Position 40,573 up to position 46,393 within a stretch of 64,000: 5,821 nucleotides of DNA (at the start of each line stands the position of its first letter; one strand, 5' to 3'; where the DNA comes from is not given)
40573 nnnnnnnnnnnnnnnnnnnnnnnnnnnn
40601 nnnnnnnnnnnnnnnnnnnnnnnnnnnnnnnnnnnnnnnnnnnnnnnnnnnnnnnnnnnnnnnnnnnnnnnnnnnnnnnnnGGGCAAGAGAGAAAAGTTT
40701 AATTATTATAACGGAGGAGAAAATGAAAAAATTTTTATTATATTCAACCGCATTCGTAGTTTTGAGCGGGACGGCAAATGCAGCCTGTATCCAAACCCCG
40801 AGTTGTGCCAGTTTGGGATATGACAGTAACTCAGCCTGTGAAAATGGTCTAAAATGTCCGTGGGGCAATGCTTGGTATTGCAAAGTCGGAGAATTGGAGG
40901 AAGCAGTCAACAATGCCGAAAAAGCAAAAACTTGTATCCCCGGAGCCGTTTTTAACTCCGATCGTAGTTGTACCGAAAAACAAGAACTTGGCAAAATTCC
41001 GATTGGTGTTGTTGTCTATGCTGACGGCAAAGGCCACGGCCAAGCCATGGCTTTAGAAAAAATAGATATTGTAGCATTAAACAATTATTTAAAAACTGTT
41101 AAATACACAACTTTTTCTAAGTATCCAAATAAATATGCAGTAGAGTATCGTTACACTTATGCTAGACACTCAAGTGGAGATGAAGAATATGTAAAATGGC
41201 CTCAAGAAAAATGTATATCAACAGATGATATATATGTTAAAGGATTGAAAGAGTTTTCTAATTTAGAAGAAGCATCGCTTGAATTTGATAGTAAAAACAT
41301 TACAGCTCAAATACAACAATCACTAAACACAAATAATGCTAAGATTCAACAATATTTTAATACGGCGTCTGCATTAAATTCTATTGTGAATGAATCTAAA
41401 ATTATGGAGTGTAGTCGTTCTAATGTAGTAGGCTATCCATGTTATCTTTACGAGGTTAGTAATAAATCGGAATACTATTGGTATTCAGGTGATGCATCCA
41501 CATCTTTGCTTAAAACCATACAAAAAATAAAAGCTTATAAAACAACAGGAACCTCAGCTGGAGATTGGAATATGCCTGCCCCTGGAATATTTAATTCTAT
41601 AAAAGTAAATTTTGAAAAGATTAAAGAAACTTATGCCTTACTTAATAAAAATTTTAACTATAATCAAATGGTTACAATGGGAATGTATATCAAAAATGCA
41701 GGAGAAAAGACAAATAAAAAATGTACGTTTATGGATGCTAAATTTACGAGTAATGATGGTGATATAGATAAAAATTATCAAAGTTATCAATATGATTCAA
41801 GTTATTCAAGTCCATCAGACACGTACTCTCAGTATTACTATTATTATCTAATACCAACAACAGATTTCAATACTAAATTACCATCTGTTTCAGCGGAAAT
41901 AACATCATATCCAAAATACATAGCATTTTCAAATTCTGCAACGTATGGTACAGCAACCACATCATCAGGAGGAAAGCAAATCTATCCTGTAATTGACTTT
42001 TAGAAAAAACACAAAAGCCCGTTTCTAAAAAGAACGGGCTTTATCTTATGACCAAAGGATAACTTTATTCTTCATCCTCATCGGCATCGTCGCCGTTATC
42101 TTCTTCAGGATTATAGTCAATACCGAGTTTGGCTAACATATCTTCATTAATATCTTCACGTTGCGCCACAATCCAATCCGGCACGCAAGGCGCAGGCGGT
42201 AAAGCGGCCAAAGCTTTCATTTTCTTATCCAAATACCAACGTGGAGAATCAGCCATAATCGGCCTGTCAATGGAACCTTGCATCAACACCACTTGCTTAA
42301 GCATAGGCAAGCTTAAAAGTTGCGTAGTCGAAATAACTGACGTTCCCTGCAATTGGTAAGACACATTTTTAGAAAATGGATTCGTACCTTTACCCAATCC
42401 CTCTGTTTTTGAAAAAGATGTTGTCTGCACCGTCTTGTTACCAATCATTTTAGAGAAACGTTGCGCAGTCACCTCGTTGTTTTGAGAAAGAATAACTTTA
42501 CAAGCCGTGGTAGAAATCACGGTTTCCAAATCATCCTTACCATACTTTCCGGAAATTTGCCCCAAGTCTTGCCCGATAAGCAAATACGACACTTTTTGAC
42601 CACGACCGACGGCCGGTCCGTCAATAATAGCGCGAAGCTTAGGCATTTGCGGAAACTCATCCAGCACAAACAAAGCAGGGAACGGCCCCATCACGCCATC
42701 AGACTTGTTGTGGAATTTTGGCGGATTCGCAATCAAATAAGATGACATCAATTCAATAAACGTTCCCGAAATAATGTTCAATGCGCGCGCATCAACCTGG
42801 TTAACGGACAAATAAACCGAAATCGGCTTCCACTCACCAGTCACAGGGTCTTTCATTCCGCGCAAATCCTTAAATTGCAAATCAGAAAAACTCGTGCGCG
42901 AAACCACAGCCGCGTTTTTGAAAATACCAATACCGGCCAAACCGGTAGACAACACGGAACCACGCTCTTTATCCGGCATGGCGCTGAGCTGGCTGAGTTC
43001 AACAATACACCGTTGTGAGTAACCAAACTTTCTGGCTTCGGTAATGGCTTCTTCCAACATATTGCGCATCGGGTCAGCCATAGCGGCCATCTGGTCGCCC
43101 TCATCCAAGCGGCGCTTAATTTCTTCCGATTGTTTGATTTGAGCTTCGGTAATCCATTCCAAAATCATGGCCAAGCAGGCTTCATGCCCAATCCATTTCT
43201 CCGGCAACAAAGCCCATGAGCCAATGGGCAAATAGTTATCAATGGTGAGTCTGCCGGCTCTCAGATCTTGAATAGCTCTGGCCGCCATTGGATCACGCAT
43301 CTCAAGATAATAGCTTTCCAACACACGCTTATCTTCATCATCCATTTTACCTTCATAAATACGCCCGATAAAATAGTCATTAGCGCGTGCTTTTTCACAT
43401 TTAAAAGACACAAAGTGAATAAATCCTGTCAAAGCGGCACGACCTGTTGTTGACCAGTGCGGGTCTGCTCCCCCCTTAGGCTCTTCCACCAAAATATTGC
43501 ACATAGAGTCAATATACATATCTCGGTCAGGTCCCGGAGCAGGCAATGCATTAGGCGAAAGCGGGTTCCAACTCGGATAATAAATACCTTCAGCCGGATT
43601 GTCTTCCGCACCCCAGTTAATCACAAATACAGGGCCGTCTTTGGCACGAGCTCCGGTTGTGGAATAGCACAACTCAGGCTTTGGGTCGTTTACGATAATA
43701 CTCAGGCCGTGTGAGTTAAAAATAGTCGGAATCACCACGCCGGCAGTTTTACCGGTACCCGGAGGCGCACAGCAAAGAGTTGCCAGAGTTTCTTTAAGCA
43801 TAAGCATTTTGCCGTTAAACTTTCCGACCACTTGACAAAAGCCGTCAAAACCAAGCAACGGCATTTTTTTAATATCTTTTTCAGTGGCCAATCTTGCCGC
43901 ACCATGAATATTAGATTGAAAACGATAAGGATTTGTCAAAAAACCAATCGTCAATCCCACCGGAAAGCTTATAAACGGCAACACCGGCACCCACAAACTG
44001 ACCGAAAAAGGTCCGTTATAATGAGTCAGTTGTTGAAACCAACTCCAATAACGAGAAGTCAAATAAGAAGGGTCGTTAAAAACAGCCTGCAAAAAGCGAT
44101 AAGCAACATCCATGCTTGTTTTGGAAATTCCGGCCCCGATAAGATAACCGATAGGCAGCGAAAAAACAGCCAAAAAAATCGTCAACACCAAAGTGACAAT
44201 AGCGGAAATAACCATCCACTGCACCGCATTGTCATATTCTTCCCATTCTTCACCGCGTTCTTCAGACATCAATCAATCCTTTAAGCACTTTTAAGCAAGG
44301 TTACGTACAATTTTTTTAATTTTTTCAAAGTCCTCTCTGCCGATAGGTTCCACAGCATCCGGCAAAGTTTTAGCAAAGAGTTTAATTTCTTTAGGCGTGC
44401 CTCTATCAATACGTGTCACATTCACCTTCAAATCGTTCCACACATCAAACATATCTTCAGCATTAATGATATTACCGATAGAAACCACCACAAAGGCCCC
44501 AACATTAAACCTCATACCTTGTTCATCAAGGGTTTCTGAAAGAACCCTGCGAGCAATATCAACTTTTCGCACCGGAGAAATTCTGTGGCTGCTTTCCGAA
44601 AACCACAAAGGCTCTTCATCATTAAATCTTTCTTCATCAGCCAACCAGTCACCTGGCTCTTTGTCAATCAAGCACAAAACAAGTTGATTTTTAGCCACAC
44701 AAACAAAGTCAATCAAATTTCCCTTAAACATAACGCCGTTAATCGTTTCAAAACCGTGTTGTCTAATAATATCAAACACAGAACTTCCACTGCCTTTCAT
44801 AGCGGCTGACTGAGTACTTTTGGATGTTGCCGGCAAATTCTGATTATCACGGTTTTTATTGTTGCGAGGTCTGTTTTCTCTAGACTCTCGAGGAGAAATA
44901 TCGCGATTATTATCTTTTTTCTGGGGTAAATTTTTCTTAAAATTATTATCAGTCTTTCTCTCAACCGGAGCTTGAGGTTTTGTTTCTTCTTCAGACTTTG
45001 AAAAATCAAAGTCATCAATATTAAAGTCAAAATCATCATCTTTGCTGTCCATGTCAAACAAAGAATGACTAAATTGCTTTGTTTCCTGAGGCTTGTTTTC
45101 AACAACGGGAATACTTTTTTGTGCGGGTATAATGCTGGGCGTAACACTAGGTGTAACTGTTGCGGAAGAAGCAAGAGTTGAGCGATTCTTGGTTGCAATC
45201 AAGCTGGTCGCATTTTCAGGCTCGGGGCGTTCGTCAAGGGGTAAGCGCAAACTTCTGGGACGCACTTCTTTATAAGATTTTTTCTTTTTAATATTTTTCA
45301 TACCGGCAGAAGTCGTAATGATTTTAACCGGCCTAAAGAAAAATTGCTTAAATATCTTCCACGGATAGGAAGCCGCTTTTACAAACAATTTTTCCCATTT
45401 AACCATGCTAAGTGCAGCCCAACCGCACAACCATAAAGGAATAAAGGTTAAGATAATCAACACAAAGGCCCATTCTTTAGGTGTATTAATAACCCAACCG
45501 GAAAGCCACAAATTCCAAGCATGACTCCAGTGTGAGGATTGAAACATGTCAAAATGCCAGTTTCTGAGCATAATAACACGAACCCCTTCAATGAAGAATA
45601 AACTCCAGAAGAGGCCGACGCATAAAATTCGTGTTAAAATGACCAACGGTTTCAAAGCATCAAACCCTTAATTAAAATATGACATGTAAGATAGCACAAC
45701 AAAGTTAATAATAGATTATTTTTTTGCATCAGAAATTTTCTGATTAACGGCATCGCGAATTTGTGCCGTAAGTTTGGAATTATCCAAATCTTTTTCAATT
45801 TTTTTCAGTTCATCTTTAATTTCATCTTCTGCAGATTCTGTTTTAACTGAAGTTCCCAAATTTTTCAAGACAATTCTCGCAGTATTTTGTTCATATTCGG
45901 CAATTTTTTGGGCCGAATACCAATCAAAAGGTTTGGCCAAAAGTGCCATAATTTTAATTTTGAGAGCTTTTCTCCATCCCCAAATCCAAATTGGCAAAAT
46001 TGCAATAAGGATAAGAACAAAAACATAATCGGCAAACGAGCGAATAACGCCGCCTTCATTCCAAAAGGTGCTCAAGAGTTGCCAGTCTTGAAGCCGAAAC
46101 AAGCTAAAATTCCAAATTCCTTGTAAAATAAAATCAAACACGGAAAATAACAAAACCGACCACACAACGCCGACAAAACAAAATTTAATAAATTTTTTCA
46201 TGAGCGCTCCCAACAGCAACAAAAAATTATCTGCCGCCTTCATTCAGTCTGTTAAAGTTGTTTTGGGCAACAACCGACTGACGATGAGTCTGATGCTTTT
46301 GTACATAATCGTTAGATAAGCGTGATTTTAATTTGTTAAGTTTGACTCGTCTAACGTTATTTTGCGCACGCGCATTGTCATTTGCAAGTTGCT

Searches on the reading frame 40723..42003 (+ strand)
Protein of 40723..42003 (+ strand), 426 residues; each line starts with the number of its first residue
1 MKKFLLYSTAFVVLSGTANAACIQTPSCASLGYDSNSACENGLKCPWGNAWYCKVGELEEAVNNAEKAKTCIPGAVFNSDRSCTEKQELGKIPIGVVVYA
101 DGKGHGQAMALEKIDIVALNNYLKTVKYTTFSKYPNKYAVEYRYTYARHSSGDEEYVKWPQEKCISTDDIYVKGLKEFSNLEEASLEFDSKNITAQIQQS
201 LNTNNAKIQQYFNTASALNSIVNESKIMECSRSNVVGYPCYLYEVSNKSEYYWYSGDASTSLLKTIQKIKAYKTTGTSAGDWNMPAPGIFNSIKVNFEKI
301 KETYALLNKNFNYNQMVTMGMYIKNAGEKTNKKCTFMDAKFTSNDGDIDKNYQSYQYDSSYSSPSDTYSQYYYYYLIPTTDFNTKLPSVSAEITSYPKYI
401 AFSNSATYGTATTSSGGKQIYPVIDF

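Call 52: find_encoding_contigs(protein=window:40723-42003:+, flank=10000, max_places=10)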
Protein window:40723-42003:+ (426 aa): 10 contigs read that carry it; 6 places shown.
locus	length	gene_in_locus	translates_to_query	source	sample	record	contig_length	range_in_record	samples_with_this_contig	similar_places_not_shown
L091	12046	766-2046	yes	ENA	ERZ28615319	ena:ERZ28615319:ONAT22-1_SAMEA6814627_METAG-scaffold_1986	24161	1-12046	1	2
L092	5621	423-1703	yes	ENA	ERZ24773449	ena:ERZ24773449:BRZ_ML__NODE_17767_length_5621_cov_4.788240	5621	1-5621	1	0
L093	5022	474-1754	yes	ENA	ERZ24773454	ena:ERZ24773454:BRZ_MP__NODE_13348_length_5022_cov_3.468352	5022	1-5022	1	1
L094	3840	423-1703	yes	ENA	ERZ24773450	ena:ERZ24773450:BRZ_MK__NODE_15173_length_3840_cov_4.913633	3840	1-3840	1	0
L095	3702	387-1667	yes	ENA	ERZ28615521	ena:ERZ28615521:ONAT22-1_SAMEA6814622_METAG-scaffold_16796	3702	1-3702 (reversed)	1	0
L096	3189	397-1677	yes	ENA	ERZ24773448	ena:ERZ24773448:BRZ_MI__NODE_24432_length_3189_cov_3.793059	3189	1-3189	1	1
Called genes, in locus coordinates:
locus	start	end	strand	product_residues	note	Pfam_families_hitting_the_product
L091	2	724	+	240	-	?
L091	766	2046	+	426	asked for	-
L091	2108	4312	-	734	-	PF02534:T4SS-DNA_transf, PF10412:TrwB_AAD_bind, PF12696:TraG-D_C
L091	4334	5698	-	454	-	-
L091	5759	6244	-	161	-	-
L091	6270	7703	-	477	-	-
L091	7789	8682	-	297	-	-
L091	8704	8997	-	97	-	PF20082:DUF6476 (weak)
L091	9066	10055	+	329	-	PF01479:S4, PF00849:PseudoU_synth_2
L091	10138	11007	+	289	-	PF00140:Sigma70_r1_2 (weak), PF04542:Sigma70_r2, PF04545:Sigma70_r4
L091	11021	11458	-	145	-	PF06961:DUF1294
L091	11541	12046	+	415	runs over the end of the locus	-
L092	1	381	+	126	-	?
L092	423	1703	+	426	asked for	-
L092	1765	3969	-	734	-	PF02534:T4SS-DNA_transf, PF10412:TrwB_AAD_bind, PF12696:TraG-D_C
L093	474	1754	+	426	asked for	-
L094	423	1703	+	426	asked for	-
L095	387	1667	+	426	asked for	-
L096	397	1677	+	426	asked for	-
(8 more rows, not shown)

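Call 55: search_protein_families(library=ncbifam, proteins=[window:40723-42003:+], max_evalue=0.01)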
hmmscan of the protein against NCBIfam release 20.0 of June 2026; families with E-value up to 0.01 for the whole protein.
window:40723-42003:+ (426 aa): 0 families

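Call 62: search_protein_families(library=phrogs, proteins=[window:40723-42003:+], max_evalue=0.01)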
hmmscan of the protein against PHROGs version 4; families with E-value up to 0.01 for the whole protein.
window:40723-42003:+ (426 aa): 0 families

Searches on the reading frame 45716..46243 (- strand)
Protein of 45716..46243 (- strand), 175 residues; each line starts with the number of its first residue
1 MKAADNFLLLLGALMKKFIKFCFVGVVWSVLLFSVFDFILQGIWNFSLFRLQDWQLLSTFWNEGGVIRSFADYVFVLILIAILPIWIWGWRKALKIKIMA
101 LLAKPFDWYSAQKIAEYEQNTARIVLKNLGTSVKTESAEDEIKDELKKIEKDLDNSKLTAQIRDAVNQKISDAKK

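Call 50: search_protein_families(library=pfam, proteins=[window:45716-46243:-], max_evalue=0.001)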
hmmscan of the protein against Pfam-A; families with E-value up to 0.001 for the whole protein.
window:45716-46243:- (175 aa): 0 families

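Call 51: find_encoding_contigs(protein=window:45716-46243:-, flank=10000, max_places=10)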
Protein window:45716-46243:- (175 aa): 3 contigs read that carry it; 3 places shown.
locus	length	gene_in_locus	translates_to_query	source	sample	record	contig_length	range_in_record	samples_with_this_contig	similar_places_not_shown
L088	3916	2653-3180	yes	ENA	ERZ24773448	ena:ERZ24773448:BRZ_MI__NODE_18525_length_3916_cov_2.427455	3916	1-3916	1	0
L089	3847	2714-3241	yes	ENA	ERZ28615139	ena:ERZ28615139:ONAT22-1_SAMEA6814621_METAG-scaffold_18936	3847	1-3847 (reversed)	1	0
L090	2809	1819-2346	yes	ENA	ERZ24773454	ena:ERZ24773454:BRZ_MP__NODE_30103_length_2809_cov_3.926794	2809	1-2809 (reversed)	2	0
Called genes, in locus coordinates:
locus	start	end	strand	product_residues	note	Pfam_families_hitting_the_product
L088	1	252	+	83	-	?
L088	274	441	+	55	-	-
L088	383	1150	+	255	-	-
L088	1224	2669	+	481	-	-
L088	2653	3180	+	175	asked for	-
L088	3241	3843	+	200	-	-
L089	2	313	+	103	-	?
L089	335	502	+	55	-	-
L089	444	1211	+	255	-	-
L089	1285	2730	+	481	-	-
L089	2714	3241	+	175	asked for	-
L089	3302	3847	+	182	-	?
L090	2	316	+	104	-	?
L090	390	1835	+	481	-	-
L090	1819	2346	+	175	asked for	-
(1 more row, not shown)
